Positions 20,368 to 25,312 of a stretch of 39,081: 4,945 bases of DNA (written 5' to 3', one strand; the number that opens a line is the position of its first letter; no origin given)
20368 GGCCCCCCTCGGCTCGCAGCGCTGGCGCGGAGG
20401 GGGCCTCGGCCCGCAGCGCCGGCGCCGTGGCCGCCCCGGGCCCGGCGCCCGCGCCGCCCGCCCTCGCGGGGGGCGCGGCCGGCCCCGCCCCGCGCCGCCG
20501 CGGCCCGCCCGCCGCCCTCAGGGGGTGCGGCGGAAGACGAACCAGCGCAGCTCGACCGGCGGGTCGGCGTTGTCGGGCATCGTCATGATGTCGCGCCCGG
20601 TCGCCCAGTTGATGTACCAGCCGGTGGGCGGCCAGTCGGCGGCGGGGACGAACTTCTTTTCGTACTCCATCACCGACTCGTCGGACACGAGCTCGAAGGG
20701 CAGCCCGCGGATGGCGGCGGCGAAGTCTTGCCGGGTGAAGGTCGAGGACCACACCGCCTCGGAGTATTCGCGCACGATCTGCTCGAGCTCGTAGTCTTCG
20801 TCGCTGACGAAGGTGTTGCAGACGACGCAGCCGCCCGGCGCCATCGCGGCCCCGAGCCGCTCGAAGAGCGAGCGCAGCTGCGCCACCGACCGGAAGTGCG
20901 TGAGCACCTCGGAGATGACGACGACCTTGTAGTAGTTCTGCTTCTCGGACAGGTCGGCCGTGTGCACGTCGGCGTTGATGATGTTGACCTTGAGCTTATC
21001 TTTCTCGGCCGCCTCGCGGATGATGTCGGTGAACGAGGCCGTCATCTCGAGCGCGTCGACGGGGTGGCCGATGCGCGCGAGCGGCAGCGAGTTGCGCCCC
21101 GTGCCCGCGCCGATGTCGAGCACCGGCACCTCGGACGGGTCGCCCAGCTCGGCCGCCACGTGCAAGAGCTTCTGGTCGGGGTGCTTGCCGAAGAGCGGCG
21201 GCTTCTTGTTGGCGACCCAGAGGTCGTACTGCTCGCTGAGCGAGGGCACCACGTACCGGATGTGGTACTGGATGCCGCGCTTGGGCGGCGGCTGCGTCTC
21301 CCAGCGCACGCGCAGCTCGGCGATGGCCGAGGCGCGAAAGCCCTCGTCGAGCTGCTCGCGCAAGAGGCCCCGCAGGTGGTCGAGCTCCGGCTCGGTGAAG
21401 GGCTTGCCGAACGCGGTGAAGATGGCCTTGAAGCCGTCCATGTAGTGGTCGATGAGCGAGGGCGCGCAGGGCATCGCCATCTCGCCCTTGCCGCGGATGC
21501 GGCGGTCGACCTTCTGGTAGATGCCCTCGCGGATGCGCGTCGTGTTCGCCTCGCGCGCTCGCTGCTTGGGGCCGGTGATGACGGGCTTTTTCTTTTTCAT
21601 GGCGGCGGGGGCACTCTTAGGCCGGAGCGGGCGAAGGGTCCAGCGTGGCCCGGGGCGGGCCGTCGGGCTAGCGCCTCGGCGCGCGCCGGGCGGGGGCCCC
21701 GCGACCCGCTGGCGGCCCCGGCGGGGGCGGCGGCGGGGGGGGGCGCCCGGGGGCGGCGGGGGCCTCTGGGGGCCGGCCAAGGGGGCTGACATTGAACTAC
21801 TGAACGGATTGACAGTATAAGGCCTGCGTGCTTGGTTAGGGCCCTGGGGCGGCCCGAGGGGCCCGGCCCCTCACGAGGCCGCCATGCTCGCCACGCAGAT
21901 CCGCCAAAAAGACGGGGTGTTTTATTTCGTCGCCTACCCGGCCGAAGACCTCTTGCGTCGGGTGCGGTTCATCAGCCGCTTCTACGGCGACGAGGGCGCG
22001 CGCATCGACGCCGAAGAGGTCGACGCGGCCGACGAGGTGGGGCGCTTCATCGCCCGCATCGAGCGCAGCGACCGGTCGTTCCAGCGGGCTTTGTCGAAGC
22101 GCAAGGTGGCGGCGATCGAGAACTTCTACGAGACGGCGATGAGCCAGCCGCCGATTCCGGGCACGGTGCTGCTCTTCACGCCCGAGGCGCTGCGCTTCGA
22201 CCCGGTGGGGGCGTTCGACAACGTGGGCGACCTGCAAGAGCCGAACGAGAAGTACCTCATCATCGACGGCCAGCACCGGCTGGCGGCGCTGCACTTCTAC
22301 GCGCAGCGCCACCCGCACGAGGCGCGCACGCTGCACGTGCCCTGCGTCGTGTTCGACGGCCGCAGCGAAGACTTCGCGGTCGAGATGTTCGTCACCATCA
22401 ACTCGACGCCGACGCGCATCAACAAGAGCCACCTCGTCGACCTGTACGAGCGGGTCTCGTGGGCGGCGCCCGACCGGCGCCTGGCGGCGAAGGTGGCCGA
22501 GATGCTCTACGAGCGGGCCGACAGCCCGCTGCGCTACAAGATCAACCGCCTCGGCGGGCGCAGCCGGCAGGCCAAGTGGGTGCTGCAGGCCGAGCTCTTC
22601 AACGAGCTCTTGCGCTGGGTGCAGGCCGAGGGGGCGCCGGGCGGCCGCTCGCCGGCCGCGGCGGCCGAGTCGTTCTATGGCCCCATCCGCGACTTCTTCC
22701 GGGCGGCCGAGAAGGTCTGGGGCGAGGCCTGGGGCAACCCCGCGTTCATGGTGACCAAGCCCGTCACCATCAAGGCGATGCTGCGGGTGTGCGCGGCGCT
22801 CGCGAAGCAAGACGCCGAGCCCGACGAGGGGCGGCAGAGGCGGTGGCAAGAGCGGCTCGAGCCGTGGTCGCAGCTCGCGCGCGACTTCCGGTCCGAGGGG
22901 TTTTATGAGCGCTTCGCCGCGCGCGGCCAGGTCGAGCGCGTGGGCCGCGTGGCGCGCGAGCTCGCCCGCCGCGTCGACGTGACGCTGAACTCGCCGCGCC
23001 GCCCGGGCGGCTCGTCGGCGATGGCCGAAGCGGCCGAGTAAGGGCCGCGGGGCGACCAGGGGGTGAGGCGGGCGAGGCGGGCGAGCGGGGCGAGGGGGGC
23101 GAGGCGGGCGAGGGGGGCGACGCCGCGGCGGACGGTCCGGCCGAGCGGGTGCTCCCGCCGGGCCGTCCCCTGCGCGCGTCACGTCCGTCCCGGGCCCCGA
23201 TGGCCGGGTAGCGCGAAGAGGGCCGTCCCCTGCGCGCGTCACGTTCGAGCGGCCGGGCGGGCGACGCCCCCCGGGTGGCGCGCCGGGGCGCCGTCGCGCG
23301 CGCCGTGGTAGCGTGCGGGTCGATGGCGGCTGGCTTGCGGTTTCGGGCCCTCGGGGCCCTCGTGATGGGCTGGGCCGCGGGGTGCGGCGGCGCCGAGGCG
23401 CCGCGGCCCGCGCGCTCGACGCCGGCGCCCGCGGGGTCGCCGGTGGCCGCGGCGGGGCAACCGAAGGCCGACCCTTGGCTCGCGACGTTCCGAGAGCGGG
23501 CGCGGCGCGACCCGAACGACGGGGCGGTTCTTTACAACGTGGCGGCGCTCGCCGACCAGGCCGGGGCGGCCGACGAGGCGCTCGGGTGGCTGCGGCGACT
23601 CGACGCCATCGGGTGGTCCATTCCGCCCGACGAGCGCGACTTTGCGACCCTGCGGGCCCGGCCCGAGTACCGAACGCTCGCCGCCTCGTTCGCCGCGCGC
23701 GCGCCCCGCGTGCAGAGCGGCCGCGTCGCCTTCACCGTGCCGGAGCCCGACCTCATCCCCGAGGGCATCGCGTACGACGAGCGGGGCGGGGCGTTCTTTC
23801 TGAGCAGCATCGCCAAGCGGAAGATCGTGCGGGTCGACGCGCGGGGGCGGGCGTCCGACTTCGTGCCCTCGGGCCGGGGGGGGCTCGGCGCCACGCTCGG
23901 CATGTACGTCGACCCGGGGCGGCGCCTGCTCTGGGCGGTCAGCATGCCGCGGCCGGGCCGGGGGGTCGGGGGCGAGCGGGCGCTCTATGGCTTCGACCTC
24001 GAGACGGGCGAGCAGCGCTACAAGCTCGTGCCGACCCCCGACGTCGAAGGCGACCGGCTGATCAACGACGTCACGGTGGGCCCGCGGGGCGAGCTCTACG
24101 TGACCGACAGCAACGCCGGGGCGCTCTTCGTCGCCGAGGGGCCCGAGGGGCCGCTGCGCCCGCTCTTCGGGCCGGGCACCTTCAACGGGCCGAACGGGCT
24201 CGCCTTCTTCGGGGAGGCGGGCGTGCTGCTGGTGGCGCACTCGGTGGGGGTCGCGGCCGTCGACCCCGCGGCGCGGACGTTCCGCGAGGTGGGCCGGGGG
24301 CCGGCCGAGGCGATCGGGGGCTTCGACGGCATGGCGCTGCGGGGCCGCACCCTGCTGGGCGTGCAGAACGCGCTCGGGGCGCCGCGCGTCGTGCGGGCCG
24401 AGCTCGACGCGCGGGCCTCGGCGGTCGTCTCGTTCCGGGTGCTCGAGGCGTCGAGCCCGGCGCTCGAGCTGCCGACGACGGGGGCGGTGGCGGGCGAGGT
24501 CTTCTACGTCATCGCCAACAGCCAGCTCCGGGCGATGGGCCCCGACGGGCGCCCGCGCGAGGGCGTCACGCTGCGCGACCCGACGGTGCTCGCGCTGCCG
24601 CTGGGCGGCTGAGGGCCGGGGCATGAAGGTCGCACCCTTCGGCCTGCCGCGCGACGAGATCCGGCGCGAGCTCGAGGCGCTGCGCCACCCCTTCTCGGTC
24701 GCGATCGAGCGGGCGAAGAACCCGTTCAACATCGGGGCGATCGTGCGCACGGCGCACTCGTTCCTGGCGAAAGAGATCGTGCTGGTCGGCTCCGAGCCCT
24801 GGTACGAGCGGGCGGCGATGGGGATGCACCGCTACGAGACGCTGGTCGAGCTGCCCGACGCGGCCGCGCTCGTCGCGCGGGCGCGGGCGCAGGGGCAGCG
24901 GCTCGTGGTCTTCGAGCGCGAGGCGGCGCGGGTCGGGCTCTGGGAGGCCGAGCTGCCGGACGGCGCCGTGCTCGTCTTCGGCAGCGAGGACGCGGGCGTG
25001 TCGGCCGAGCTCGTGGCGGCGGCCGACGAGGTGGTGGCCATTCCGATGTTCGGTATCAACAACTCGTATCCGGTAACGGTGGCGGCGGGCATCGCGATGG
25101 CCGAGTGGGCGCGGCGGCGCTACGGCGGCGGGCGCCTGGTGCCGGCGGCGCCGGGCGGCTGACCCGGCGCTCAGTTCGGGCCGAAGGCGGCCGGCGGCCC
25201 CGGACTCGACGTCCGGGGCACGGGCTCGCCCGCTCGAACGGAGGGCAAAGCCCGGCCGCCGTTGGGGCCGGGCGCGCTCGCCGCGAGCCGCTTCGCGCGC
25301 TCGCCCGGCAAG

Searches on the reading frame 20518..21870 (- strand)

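Call 8: search_protein_families(library=pfam, proteins=[window:20518-21870:-], max_evalue=0.001)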
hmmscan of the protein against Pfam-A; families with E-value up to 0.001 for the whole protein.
window:20518-21870:- (450 aa): 8 families
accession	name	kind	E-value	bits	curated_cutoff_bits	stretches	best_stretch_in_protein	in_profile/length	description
PF13649.12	Methyltransf_25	-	6.5e-13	49.6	27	1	250-347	1-97/97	Methyltransferase domain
PF13489.12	Methyltransf_23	-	1.2e-11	45.1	27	1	240-395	14-162/164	Methyltransferase domain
PF08241.18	Methyltransf_11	-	1.6e-09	38.7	21.2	1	251-350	1-94/95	Methyltransferase domain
PF03848.20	TehB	-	1.6e-08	34.7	20.4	1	249-360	33-141/193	Tellurite resistance protein TehB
PF08242.18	Methyltransf_12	-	3.5e-08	34.5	30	1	251-348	1-97/98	Methyltransferase domain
PF13847.12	Methyltransf_31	-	1.2e-07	32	27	1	247-373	4-129/145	Methyltransferase domain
PF05891.18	Methyltransf_PK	-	6.3e-06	26.3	27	1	249-362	58-171/218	AdoMet dependent proline di-methyltransferase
PF00398.26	RrnaAD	-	2.7e-05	23.8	24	1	247-316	31-103/263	Ribosomal RNA adenine dimethylase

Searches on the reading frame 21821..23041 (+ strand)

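Call 8: search_protein_families(library=pfam, proteins=[window:21821-23041:+], max_evalue=0.001)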
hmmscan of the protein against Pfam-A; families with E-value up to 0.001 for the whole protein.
window:21821-23041:+ (406 aa): 2 families
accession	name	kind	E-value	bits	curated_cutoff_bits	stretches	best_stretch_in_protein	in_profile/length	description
PF14072.11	DndB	-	8.3e-09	35.4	29.1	1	84-217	37-170/338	DNA-sulfur modification-associated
PF03235.19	GmrSD_N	-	6.9e-05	23.5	33.2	0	86-159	16-73/199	GmrSD restriction endonuclease, N-terminal domain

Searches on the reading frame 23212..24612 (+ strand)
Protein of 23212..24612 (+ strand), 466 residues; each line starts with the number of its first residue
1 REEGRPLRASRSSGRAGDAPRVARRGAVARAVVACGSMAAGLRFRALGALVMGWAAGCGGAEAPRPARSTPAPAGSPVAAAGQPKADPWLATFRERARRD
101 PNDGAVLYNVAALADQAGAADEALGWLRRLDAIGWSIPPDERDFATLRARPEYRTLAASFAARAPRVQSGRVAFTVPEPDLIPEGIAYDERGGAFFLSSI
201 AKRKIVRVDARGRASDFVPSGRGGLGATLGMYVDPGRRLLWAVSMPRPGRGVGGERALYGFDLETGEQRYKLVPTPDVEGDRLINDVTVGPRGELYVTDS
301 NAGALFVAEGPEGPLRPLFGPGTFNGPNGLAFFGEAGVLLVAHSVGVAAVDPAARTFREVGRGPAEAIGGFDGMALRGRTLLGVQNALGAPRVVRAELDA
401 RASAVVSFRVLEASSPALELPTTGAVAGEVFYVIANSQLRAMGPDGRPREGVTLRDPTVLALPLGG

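Call 9: search_protein_families(library=pfam, proteins=[window:23212-24612:+], max_evalue=0.001)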
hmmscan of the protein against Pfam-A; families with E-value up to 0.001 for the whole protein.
window:23212-24612:+ (466 aa): 2 families
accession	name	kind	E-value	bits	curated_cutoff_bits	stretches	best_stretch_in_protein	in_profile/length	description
PF08450.18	SGL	-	2.9e-06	27.5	26.3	1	183-302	2-106/246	SMP-30/Gluconolactonase/LRE-like region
PF01436.27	NHL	-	1.2e-05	25.5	20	0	285-306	5-26/28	NHL repeat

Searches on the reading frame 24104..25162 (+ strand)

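Call 9: search_protein_families(library=pfam, proteins=[window:24104-25162:+], max_evalue=0.001)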
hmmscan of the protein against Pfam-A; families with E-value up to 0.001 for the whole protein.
window:24104-25162:+ (352 aa): 1 family
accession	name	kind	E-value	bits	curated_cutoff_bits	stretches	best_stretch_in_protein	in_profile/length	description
PF00588.24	SpoU_methylase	-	4.7e-24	85.5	29.7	1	197-332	2-141/142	SpoU rRNA Methylase family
